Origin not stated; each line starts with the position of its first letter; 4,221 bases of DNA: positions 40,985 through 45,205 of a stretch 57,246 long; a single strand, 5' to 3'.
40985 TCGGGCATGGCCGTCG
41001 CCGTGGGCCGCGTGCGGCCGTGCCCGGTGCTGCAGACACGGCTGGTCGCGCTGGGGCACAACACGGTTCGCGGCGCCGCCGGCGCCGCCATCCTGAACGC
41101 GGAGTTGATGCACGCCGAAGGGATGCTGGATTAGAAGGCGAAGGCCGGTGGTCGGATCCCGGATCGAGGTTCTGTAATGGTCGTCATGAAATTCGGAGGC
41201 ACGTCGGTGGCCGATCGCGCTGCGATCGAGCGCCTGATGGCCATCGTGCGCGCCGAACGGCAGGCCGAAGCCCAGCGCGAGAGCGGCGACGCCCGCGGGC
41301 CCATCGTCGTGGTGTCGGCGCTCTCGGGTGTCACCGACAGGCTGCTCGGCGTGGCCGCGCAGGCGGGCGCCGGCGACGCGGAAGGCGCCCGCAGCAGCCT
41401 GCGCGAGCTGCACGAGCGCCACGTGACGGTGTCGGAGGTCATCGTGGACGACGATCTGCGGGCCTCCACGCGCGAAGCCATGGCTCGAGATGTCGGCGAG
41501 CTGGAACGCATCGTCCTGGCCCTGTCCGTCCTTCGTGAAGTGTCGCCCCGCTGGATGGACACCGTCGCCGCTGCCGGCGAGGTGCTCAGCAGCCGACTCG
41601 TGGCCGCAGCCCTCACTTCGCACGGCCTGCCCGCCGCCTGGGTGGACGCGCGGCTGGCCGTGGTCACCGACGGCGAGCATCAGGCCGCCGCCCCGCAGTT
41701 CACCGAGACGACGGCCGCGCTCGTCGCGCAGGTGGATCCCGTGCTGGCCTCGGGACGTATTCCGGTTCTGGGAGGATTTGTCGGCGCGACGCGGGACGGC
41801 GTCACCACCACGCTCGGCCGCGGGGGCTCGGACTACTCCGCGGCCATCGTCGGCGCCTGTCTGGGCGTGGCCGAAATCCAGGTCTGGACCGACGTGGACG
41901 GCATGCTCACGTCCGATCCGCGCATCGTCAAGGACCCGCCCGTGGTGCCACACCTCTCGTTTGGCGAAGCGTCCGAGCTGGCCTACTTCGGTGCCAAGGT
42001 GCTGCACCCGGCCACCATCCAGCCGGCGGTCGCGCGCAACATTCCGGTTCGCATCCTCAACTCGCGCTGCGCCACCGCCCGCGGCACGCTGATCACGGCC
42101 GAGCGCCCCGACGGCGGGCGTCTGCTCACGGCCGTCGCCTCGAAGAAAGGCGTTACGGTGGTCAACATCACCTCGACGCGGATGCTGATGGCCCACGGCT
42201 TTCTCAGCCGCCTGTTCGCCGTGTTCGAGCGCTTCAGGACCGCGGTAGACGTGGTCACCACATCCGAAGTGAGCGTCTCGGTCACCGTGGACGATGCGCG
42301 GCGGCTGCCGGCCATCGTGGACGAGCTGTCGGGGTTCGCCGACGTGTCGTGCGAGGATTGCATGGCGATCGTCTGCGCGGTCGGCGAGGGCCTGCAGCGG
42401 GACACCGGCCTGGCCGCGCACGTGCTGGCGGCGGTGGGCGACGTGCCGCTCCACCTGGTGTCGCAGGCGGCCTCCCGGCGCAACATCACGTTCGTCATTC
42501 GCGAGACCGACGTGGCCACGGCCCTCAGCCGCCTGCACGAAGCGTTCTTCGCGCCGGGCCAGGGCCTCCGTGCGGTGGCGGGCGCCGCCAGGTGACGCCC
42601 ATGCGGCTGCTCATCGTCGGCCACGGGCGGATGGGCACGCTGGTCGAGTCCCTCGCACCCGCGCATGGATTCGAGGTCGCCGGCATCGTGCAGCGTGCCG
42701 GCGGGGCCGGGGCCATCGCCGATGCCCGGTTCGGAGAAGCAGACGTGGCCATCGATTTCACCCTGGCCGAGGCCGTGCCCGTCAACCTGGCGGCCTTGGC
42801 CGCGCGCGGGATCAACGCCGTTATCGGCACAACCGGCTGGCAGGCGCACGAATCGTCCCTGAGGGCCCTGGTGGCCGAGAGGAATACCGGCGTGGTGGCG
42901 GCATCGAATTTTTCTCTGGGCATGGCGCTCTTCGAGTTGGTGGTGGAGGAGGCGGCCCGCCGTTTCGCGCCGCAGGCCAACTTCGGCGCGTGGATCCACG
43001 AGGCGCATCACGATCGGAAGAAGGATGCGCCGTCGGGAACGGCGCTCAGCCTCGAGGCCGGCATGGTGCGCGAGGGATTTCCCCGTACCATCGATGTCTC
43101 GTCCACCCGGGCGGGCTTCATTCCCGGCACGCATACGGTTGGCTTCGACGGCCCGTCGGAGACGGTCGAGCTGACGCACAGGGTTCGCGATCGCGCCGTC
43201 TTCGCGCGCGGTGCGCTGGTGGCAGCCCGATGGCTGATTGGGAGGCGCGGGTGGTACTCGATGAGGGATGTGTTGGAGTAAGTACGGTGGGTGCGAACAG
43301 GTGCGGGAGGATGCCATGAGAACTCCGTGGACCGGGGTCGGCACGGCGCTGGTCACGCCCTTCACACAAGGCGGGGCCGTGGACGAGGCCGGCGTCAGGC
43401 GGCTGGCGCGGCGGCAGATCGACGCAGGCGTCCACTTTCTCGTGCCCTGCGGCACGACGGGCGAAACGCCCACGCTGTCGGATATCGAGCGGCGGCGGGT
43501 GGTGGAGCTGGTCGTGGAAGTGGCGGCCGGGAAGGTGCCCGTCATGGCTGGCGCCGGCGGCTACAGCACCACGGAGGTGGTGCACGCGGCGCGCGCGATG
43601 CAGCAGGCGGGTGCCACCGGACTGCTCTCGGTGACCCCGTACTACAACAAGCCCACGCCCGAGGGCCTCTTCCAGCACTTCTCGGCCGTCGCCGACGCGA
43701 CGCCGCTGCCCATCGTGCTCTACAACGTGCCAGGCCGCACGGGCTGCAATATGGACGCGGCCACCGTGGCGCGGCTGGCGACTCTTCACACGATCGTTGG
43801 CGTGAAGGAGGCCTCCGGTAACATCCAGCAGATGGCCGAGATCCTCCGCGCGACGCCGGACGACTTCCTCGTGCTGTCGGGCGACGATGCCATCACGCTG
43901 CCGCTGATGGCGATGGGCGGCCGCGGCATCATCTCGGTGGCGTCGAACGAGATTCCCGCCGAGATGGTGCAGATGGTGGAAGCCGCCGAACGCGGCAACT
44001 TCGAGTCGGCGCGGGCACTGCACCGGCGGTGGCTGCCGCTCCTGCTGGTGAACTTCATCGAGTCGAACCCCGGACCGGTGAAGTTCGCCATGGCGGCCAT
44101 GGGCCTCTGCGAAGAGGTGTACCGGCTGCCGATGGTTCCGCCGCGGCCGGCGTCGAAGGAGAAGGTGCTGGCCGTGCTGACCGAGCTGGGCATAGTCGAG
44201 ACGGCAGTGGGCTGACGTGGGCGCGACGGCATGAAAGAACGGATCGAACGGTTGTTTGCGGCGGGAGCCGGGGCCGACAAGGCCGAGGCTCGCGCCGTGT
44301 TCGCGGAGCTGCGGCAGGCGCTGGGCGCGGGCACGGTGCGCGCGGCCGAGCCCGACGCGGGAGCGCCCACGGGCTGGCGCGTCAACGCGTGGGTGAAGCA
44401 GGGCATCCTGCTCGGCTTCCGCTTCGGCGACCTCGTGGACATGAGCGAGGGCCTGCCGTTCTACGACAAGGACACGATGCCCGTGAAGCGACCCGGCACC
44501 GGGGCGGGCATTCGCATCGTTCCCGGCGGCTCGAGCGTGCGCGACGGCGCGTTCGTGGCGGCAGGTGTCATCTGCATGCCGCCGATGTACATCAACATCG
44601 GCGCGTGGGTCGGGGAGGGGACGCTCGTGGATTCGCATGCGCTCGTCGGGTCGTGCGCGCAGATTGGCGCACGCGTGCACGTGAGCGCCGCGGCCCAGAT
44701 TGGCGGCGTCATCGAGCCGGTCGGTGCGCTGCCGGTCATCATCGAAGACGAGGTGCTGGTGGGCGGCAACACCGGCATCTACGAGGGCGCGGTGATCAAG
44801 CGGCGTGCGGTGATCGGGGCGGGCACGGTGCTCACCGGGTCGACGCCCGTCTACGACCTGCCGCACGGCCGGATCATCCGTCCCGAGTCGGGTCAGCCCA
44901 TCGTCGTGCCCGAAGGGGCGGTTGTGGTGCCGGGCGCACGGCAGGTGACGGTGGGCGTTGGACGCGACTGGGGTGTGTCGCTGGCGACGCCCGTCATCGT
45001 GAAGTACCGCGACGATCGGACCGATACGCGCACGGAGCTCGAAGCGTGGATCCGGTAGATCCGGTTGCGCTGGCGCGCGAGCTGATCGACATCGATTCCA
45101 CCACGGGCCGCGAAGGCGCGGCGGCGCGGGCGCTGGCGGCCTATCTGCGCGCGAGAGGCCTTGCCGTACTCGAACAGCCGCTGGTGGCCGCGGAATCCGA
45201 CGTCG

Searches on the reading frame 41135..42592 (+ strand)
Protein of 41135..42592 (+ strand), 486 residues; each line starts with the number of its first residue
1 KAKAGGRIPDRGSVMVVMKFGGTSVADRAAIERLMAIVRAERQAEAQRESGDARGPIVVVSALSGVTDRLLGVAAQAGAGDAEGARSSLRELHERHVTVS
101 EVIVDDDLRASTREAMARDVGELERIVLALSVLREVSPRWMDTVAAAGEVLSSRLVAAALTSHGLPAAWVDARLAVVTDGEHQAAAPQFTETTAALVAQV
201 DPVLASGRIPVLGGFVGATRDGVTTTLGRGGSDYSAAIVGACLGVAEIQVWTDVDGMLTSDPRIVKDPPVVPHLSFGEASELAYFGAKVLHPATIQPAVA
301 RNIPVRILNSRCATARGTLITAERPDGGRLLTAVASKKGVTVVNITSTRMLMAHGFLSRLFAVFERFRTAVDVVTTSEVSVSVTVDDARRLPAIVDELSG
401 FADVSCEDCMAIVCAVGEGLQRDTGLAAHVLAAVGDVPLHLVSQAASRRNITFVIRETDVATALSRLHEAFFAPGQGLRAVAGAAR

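Call 29: search_protein_families(library=pfam, proteins=[window:41135-42592:+], max_evalue=0.00001)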
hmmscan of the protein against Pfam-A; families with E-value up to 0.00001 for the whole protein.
window:41135-42592:+ (486 aa): 2 families
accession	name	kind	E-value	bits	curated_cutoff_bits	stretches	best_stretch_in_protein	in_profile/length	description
PF00696.33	AA_kinase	-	1e-47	163.3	24.9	1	15-309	2-234/234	Amino acid kinase family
PF22468.2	ACT_9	-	8.2e-19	67.6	27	1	413-471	1-61/61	ACT domain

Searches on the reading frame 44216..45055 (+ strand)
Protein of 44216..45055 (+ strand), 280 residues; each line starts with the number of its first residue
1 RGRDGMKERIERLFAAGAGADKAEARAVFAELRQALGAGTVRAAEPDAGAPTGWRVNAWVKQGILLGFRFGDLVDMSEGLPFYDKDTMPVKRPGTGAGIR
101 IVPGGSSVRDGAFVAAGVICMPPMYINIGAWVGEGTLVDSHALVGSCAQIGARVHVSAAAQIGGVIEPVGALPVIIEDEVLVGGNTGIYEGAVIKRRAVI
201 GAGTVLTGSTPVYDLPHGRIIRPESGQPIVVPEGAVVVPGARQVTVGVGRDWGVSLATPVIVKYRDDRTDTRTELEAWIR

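Call 29: search_protein_families(library=pfam, proteins=[window:44216-45055:+], max_evalue=0.00001)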
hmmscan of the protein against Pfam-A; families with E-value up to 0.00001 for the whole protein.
window:44216-45055:+ (280 aa): 3 families
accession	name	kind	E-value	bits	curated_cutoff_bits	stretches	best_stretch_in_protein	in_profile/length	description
PF14805.11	THDPS_N_2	-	4.5e-13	49.6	25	1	6-69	2-66/67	Tetrahydrodipicolinate N-succinyltransferase N-terminal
PF00132.30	Hexapep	-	1.3e-08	34.6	27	1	174-208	2-36/36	Bacterial transferase hexapeptide (six repeats)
PF14602.12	Hexapep_2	-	7.8e-08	32.4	27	1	173-207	1-33/34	Hexapeptide repeat of succinyl-transferase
